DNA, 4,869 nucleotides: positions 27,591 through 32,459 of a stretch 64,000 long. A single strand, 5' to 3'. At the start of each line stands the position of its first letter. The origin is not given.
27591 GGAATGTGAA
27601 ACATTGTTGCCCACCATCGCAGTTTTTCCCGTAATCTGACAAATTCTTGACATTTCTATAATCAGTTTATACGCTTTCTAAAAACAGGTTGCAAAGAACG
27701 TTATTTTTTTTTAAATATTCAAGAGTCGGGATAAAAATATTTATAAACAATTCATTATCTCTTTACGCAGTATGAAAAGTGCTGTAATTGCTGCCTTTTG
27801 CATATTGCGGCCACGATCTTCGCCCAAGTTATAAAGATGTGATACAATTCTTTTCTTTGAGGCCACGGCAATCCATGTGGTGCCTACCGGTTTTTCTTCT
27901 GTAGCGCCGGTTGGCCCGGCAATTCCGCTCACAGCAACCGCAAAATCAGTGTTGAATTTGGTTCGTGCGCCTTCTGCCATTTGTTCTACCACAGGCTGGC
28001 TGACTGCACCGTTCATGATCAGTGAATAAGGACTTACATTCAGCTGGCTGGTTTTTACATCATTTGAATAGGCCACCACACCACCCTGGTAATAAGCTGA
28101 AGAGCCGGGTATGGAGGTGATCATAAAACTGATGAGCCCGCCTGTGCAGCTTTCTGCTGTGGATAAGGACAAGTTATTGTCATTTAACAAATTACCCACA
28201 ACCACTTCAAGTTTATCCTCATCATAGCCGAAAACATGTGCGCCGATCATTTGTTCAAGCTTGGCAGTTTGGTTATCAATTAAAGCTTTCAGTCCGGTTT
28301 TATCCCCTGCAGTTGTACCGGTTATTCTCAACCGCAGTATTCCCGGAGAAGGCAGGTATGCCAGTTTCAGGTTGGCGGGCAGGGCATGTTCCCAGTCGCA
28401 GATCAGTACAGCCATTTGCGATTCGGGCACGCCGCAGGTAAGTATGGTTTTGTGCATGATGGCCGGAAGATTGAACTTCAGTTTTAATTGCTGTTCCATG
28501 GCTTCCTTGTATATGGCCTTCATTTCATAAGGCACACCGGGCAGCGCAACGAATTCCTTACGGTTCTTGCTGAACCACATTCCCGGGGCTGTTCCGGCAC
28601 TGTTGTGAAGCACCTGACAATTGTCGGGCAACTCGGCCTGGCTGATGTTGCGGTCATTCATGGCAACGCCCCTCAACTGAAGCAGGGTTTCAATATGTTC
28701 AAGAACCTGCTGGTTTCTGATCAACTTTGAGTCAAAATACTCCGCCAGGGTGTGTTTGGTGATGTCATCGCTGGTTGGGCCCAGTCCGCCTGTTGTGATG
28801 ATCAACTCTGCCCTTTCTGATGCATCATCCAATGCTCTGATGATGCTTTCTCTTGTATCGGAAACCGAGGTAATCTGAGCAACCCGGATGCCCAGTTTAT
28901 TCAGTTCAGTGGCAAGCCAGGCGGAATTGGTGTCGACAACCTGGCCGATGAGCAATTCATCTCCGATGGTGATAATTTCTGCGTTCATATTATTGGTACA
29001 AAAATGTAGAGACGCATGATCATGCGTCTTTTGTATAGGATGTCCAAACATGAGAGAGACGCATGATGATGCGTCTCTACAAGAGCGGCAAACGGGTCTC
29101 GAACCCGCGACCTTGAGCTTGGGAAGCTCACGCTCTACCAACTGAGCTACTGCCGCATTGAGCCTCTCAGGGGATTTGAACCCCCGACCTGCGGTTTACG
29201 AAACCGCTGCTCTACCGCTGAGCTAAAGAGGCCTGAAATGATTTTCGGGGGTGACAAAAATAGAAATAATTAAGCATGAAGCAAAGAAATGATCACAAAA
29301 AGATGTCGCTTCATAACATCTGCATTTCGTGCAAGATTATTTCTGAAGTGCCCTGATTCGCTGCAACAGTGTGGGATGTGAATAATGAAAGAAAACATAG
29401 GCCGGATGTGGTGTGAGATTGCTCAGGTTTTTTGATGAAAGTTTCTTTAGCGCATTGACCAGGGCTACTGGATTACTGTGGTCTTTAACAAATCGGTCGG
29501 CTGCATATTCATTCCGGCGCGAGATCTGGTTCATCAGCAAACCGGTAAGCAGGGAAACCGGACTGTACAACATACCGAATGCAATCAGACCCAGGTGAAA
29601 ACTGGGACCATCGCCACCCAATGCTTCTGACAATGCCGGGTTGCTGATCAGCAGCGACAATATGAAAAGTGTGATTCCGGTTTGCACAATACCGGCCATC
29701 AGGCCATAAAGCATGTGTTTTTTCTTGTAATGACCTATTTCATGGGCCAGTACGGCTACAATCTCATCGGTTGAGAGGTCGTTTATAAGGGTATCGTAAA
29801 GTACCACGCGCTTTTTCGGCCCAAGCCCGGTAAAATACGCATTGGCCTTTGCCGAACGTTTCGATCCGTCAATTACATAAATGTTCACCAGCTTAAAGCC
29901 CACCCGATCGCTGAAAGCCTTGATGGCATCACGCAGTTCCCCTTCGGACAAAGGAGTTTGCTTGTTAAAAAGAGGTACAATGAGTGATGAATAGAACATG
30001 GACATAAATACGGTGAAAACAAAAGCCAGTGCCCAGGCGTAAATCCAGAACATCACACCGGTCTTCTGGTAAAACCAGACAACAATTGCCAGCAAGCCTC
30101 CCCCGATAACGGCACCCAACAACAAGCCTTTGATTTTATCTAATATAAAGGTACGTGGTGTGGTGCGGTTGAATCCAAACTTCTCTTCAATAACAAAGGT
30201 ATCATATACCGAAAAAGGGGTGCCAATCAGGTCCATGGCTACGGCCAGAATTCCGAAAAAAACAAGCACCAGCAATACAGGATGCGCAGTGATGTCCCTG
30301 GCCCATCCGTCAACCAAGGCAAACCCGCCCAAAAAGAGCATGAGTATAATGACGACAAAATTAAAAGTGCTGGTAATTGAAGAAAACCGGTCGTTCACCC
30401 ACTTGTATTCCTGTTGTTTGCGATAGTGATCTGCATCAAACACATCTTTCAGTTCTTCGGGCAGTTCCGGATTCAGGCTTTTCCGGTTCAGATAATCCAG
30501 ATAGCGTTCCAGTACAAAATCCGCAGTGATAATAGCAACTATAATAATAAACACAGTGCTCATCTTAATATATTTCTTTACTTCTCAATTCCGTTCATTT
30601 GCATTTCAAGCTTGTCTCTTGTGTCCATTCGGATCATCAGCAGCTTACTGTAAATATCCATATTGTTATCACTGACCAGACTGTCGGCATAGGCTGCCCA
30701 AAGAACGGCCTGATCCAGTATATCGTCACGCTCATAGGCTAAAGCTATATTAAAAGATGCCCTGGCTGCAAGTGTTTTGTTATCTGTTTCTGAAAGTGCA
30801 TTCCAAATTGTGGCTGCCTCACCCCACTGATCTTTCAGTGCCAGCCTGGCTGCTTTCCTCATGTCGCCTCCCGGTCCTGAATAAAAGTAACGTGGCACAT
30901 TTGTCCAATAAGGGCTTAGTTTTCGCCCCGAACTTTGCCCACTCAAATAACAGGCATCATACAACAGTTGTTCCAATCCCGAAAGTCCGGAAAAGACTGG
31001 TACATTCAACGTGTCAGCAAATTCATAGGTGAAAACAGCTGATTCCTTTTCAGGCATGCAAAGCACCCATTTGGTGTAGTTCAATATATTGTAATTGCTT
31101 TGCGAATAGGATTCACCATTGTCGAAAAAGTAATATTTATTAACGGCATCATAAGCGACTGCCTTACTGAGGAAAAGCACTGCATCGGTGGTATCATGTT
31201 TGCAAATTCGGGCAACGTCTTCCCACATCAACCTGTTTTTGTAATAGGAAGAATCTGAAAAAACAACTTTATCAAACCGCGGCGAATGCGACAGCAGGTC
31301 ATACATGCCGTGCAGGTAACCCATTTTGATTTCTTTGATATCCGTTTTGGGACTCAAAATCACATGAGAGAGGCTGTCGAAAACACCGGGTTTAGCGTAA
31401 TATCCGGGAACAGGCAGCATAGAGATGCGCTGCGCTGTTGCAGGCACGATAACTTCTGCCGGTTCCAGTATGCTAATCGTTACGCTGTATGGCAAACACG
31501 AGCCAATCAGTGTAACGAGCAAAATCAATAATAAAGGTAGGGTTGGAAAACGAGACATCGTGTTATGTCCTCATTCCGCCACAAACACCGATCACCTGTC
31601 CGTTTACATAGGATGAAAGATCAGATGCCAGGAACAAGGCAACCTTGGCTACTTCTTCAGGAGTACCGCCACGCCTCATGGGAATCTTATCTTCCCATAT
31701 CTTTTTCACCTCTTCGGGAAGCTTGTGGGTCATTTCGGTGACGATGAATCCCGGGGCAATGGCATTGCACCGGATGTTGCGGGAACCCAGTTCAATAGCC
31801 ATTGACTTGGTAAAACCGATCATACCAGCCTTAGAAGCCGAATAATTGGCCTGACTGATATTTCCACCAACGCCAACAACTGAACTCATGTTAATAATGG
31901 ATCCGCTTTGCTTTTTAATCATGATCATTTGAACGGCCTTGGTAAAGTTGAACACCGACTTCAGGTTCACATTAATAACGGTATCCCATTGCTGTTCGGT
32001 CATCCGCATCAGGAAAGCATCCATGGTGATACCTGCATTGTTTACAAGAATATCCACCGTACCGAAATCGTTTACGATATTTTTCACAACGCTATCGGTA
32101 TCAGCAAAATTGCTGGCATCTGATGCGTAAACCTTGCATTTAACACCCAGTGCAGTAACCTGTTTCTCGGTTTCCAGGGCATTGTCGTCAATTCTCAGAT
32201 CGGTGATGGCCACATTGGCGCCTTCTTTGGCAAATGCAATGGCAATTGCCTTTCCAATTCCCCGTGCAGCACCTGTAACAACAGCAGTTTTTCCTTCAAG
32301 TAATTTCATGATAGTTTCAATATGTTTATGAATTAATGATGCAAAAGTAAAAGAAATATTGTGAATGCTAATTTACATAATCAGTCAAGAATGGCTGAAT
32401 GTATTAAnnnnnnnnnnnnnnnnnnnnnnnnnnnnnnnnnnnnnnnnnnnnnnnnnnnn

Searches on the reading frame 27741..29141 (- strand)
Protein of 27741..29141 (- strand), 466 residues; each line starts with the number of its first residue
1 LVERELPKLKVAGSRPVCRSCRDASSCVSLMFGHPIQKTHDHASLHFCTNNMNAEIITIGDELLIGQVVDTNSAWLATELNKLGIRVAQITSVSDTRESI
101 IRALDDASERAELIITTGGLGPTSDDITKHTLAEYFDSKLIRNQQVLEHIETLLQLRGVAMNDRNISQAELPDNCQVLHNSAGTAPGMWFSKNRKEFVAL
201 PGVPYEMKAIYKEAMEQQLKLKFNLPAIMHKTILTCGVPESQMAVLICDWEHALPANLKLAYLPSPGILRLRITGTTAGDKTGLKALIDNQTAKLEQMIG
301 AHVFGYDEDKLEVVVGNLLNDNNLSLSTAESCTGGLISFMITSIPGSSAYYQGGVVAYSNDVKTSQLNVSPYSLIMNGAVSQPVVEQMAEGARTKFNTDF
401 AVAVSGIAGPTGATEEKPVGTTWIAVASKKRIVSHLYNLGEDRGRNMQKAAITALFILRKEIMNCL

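Call 44: search_protein_families(library=pfam, proteins=[window:27741-29141:-], max_evalue=0.001)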
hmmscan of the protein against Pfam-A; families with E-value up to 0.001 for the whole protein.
window:27741-29141:- (466 aa): 3 families
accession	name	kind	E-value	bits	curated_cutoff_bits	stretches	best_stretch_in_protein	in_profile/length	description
PF02464.23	CinA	-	3e-53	180.1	23.5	1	309-461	2-154/155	Competence-damaged protein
PF00994.29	MoCF_biosynth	-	1.3e-34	119.4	26.6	1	55-219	1-142/144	Probable molybdopterin binding domain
PF18146.6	CinA_KH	-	5.7e-10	39.6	27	1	230-305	1-73/73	Damage-inducible protein CinA KH domain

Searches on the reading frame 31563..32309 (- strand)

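Call 44: search_protein_families(library=pfam, proteins=[window:31563-32309:-], max_evalue=0.001)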
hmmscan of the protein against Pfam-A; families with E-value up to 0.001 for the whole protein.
window:31563-32309:- (248 aa): 3 families
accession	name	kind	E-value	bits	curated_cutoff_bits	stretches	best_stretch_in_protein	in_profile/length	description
PF13561.12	adh_short_C2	-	2.7e-70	237.1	27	1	13-246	1-235/236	Enoyl-(Acyl carrier protein) reductase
PF00106.31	adh_short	-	4.6e-59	199.6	26.6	1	7-200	1-193/195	short chain dehydrogenase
PF08659.16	KR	-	2.8e-18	66.9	22.6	1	8-166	2-159/180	KR domain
